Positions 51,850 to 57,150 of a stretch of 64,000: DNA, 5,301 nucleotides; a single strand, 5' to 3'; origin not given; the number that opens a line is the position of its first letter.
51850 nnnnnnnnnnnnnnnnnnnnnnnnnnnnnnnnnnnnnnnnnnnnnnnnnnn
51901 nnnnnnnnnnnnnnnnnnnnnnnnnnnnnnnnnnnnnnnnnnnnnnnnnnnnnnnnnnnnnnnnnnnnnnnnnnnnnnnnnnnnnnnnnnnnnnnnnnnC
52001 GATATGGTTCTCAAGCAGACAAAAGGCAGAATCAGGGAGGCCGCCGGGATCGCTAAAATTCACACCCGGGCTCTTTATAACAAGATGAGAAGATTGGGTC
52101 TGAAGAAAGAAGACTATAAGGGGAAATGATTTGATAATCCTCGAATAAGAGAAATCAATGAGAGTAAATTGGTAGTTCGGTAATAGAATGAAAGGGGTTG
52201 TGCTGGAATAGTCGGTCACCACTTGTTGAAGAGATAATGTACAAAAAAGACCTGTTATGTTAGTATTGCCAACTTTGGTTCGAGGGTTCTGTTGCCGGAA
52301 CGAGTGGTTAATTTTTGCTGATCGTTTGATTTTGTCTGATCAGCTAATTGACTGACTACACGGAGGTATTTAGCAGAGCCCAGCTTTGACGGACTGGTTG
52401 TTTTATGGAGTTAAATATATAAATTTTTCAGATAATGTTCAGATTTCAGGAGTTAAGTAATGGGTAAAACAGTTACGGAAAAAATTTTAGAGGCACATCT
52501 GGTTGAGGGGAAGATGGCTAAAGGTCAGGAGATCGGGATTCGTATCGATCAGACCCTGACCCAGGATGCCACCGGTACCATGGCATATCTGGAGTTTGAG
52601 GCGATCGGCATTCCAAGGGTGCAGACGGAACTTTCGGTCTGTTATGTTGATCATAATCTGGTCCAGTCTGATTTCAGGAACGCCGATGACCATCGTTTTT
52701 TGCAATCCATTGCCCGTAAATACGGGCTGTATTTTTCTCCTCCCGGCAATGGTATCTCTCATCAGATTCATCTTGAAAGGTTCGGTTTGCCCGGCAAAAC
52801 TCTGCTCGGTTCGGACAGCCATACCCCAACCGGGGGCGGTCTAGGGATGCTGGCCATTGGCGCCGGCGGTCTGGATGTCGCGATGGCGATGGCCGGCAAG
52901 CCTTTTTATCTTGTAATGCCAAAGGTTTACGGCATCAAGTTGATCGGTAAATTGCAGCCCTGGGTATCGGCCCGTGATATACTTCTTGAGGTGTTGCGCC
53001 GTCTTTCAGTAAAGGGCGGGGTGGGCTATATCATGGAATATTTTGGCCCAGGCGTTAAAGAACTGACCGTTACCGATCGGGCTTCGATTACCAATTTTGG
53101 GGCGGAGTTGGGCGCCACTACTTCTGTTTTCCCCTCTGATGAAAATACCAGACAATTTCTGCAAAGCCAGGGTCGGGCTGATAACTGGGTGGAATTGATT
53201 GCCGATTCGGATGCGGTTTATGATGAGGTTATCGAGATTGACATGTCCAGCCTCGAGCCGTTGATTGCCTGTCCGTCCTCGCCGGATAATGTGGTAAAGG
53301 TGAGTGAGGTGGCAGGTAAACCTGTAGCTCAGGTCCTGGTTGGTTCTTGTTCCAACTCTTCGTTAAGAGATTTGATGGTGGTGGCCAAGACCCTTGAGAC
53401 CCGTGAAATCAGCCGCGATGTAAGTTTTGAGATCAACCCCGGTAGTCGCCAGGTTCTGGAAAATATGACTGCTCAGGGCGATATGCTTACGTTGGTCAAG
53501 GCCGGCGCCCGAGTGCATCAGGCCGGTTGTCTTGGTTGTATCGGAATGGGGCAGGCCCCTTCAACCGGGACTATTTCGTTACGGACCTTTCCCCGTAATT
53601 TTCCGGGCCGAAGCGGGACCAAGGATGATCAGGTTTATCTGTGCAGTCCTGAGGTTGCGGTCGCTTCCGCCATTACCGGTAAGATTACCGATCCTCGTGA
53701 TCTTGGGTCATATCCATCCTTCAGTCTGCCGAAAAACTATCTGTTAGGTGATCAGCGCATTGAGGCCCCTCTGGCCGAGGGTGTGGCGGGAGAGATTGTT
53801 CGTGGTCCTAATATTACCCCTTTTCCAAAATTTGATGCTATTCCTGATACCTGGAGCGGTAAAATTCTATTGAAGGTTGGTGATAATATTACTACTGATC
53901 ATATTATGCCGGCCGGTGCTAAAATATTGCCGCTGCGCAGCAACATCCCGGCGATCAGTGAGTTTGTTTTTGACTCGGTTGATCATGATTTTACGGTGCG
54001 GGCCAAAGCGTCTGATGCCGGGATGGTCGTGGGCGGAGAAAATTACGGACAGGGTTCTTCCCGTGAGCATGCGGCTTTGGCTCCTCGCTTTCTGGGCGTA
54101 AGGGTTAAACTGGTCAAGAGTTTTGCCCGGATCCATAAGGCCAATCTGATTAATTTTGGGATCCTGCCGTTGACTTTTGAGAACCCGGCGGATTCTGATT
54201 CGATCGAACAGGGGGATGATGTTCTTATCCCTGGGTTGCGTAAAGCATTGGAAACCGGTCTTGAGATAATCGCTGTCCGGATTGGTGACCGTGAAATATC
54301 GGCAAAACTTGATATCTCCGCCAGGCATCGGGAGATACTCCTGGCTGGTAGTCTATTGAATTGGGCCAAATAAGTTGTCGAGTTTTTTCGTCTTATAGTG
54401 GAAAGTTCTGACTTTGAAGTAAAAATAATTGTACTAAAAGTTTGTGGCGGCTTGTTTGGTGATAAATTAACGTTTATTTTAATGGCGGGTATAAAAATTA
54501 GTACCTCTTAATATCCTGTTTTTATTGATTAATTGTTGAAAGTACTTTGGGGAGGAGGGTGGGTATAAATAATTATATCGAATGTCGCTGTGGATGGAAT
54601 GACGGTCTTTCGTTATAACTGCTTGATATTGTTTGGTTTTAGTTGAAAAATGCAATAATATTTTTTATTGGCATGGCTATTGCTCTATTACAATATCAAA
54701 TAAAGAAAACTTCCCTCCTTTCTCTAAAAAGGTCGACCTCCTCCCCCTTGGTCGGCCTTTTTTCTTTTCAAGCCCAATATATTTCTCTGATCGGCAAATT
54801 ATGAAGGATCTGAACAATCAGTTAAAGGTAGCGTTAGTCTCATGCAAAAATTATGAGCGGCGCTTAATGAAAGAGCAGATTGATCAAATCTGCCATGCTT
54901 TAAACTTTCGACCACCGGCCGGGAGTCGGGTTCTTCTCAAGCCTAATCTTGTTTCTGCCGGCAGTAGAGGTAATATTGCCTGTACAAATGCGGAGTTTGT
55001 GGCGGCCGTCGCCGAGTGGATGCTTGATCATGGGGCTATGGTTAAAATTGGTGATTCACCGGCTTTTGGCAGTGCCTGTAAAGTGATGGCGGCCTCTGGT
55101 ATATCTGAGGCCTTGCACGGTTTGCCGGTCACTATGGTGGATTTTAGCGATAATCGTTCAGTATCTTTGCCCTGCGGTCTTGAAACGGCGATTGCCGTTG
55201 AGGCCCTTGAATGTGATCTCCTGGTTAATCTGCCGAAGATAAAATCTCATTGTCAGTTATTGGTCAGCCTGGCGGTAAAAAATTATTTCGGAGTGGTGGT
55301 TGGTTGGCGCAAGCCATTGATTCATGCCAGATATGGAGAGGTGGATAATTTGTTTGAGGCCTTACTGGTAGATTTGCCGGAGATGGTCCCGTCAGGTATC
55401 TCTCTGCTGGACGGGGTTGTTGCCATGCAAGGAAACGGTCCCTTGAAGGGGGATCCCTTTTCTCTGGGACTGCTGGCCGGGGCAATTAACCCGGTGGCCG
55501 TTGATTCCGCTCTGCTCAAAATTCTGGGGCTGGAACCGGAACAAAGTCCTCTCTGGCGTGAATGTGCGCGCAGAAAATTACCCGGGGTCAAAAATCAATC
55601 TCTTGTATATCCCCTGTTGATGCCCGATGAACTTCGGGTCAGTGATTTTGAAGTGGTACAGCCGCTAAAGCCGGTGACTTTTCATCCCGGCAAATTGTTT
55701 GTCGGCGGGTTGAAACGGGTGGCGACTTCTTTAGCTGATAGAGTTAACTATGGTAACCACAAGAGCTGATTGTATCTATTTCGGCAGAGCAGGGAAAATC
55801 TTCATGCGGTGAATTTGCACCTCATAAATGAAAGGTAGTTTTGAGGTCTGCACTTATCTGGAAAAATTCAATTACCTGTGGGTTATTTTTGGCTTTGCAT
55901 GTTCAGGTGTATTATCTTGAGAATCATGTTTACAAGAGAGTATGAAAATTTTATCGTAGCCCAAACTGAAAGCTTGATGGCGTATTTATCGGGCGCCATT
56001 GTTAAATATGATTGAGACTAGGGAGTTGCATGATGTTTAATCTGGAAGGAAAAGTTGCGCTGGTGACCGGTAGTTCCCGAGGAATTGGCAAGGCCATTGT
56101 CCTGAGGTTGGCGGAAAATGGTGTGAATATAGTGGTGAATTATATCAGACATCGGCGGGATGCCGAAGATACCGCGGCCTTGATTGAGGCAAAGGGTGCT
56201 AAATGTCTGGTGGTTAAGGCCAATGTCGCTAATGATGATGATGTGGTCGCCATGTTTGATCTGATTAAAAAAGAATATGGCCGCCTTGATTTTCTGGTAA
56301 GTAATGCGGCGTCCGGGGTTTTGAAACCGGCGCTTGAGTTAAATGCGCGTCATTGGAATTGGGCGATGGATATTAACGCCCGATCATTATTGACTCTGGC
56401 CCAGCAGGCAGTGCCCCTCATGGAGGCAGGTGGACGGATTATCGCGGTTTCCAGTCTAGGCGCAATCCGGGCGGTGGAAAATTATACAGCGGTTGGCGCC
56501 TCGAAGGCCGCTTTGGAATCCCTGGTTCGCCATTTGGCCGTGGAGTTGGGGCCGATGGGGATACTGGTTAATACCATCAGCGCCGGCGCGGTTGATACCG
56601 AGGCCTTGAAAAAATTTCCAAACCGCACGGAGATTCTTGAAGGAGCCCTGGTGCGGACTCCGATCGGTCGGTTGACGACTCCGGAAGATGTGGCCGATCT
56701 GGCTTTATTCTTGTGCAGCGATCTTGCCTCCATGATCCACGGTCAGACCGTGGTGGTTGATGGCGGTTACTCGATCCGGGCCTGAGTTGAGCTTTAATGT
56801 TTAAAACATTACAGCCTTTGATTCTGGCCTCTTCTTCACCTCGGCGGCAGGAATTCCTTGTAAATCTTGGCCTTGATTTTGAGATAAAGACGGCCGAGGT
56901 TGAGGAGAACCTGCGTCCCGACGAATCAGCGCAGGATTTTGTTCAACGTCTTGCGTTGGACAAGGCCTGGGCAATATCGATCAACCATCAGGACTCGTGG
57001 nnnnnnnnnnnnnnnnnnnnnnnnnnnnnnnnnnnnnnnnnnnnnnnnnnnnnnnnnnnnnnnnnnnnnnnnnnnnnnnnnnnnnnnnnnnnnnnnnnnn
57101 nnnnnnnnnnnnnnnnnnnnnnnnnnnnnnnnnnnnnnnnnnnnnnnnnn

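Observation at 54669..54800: Sigma54 promoter driving a ~70-nt C-rich, terminator-ended transcript: candidate sigma54-dependent sRNA or attenuator upstream of DUF362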

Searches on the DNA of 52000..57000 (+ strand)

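Call 4: search_rna_families(source=window, start=52000, end=57000, threshold=evalue, max_evalue=10)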
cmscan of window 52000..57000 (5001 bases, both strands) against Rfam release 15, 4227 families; matches with E-value up to 10: 5.
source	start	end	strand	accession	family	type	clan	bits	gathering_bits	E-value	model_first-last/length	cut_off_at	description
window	54663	54764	+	RF02344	ar14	Gene; sRNA;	-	20.5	58.8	1.1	1-123/123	no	Alphaproteobacterial ar14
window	53761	53797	+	RF00381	Antizyme_FSE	Cis-reg; frameshift_element;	-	17.5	40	5.5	1-59/59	no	Antizyme RNA frameshifting stimulation element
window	56234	56290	+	RF01150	sR11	Gene; snRNA; snoRNA; CD-box;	-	17.1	39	9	1-57/57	no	Small nucleolar RNA sR11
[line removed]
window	52317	52379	+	RF02475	GlsR6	Gene; snRNA; snoRNA; CD-box;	-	16.9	75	1.7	1-59/59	no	Small nucleolar RNA GlsR6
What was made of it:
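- On Any Rfam 15 family (Qrr, RsaE, ar14 and others): The window region gave its best hit to ar14, 20.5 bits against 58.8 (call 4).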

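Call 23: build_rna_model(alignment_id=A2)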
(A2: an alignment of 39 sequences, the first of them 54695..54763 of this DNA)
Model R1 built from alignment A2 (39 sequences, 109 columns); structure: RNAalifold consensus.
model positions 68; base pairs 11; branch points 0; effective number of sequences 13.22; information 0.826 bits per position. Calibrated on 0.2 Mb of random sequence (short: E-values are rough).
structure used (alignment columns):
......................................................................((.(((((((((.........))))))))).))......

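Call 24: search_with_rna_model(model_id=R1, sources=[window, L001, L002, L003, L004, L005, L006, L007, L008, L009, L010, L011, L012, L013, L014, L015, L016, L017, L018, L019, L020, L021, L022, L023, L024, L025, L026, L027, L028, L029, L030, L031, L032, L033, L034, L035, L036, L037, L038, L039, L040, L041, L042, L043, L044, L045, L046, L047, L048, L049, L050, L051, L052, L053, L054, L055, L056, L057, L058, L059, L060, L061, L062, L063, L064, L065, L066, L067, L068, L069, L070, L071, L072, L073, L074, L075, L076, L077, L078, L079, L080], max_evalue=1)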
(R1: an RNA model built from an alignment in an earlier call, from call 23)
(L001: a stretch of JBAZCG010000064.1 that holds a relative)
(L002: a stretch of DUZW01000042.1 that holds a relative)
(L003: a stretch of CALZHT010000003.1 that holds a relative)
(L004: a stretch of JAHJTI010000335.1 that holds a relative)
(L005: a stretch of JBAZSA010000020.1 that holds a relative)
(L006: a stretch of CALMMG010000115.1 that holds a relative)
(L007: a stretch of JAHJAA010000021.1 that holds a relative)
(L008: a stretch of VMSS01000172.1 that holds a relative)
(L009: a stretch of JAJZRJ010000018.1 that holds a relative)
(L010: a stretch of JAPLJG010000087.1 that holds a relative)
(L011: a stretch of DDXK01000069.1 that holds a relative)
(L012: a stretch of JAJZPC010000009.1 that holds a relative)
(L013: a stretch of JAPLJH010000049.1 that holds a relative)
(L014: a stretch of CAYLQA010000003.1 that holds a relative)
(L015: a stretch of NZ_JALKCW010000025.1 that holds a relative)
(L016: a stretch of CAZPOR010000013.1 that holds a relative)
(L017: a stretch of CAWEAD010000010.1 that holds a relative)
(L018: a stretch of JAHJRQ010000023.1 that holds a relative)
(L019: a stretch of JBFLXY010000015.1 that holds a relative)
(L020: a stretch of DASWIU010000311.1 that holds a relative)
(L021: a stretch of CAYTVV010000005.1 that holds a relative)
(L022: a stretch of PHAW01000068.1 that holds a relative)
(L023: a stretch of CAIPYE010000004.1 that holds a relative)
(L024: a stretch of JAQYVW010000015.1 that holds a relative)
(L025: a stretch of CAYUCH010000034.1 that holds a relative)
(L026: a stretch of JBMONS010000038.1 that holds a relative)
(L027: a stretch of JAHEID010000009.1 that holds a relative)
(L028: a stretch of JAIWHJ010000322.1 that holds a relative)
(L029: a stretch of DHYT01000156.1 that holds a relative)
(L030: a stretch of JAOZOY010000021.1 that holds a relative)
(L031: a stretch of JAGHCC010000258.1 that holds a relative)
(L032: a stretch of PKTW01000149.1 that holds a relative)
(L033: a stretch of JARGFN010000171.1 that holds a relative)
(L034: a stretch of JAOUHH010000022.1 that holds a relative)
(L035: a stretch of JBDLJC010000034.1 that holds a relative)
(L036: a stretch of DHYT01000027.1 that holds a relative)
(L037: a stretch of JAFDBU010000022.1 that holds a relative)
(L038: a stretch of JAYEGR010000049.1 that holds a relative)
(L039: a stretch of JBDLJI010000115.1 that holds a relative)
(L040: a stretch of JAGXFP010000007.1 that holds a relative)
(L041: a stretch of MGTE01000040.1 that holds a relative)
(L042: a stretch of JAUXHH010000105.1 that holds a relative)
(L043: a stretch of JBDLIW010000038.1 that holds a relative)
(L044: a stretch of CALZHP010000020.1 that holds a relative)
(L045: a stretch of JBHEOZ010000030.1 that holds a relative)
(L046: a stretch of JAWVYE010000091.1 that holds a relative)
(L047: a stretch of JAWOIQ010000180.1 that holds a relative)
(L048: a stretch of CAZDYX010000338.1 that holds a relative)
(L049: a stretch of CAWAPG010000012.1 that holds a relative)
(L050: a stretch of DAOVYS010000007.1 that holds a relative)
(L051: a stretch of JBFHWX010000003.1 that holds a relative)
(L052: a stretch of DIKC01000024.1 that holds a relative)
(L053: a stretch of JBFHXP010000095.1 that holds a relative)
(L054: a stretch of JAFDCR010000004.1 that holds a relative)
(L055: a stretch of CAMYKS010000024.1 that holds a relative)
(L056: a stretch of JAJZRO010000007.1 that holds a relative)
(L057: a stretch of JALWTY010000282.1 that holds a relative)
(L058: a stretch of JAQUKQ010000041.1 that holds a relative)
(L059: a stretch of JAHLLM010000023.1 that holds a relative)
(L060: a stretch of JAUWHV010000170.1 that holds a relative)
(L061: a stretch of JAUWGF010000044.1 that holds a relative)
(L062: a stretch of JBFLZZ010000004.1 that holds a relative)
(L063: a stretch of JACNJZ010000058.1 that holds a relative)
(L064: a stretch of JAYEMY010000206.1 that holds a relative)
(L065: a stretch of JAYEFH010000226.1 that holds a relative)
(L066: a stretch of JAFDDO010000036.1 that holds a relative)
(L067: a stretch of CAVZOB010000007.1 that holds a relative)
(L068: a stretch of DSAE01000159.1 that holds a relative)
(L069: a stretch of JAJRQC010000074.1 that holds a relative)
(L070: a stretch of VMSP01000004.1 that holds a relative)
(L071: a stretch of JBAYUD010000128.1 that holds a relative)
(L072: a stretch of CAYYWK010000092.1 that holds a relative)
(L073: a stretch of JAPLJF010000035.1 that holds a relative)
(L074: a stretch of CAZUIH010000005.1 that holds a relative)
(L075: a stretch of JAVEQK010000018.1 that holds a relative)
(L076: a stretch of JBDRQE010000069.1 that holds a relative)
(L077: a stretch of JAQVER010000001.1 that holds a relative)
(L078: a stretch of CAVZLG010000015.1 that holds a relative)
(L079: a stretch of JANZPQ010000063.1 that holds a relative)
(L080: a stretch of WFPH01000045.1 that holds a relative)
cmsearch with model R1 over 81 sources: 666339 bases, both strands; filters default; matches with E-value up to 1: 56.
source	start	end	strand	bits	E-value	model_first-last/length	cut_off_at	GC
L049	3881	3947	+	80.9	2e-16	1-68/68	no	0.45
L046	3325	3391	+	80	3.4e-16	1-68/68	no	0.42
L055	2439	2505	+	79.7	3.9e-16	1-68/68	no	0.42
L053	3794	3860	+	79.4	4.7e-16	1-68/68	no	0.45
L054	1634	1700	+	79.1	5.5e-16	1-68/68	no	0.46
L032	3880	3946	+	78.7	6.9e-16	1-68/68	no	0.45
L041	3681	3747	+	78.1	9.5e-16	1-68/68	no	0.51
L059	3871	3938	+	77.9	1.1e-15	1-68/68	no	0.44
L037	1562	1628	+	77.7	1.2e-15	1-68/68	no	0.43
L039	167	233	+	76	3.1e-15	1-68/68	no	0.43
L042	1828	1894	+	76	3.1e-15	1-68/68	no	0.43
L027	3880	3946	+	76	3.1e-15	1-68/68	no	0.42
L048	2607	2673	+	75.6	3.8e-15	1-68/68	no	0.49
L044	3882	3948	+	72.5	2.1e-14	1-68/68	no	0.39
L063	3761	3829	+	70.9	5.1e-14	1-68/68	no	0.39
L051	3797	3865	+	66.3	6.2e-13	1-68/68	no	0.54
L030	2814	2880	+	64.7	1.5e-12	1-68/68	no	0.42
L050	3710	3779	+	64.6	1.6e-12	1-68/68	no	0.41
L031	1628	1694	+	64.5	1.7e-12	1-68/68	no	0.43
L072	2620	2687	+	64.4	1.8e-12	1-68/68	no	0.51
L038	3757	3825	+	64.3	1.9e-12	1-68/68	no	0.41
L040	3848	3917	+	59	3.5e-11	1-68/68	no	0.51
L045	3845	3915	+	58.9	3.6e-11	1-68/68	no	0.52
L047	3845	3915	+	58.2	5.2e-11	1-68/68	no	0.51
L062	3873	3948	+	57.5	8e-11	1-68/68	no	0.45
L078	3889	3956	+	54.6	3.8e-10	1-68/68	no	0.49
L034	3815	3884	+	52.7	1.1e-09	1-68/68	no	0.5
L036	1108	1177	+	52.7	1.1e-09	1-68/68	no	0.5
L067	3869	3935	+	52.7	1.1e-09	1-68/68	no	0.46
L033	295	365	+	51.7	1.9e-09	1-68/68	no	0.52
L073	3880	3946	+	50.3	4e-09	1-68/68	no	0.49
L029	795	866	+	49.5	6.4e-09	1-68/68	no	0.49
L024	3813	3882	+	49.3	7.2e-09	1-68/68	no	0.51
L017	3886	3958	+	48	1.5e-08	1-68/68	no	0.53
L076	3879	3951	+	45.9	4.5e-08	1-68/68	no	0.42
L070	3881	3953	+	44.9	8.1e-08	1-68/68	no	0.41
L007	3768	3844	+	44.3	1.1e-07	1-68/68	no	0.4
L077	3883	3951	+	44.2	1.1e-07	1-68/68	no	0.42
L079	3895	3956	+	41.4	5.4e-07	1-68/68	no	0.42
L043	3855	3924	+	39.9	1.2e-06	1-68/68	no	0.54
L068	2915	2986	+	35.9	1.1e-05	1-68/68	no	0.43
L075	3918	3988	+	35.5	1.4e-05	1-68/68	no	0.45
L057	3405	3476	+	33.5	4.2e-05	1-68/68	no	0.53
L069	3842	3911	+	28.3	0.00072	1-68/68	no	0.44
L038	3790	3827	-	23.6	0.0093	31-68/68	no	0.5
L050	3744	3780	-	22.6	0.017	32-68/68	no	0.51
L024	5720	5785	+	21.8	0.026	1-68/68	no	0.47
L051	3830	3867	-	20.2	0.062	31-68/68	no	0.61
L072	2653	2690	-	20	0.068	29-68/68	no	0.63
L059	3903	3939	-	18.1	0.2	32-68/68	no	0.49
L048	2638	2673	-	17.6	0.26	33-68/68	no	0.61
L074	2462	2536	-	16.7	0.42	1-68/68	no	0.41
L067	3901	3935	-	15.9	0.65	33-68/68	no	0.51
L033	328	365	-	15.5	0.81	33-68/68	no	0.58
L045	3878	3915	-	15.5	0.81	33-68/68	no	0.58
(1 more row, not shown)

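Call 31: search_rna_families(sources=[L049, L046, L055, L103, L136, L094, L070, L072, L068, L059, L024, L040], threshold=gathering)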
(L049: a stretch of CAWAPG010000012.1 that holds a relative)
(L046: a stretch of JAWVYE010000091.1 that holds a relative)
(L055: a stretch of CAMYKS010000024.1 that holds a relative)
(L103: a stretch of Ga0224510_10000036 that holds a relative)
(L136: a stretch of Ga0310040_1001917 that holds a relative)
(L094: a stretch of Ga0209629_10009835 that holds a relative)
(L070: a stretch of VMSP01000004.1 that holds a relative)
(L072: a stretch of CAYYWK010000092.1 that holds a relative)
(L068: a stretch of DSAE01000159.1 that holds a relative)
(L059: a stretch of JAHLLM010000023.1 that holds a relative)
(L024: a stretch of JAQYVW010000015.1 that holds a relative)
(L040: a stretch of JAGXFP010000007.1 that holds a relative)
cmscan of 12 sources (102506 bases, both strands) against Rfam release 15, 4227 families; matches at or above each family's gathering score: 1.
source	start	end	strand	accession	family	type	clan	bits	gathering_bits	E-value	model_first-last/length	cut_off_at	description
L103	7207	7280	-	RF00005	tRNA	Gene; tRNA;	CL00001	65.2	29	1.1e-11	1-71/71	no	tRNA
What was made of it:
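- On Any Rfam 15 family (Qrr, RsaE, ar14 and others): Twelve canonical loci gave only a tRNA (call 31).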
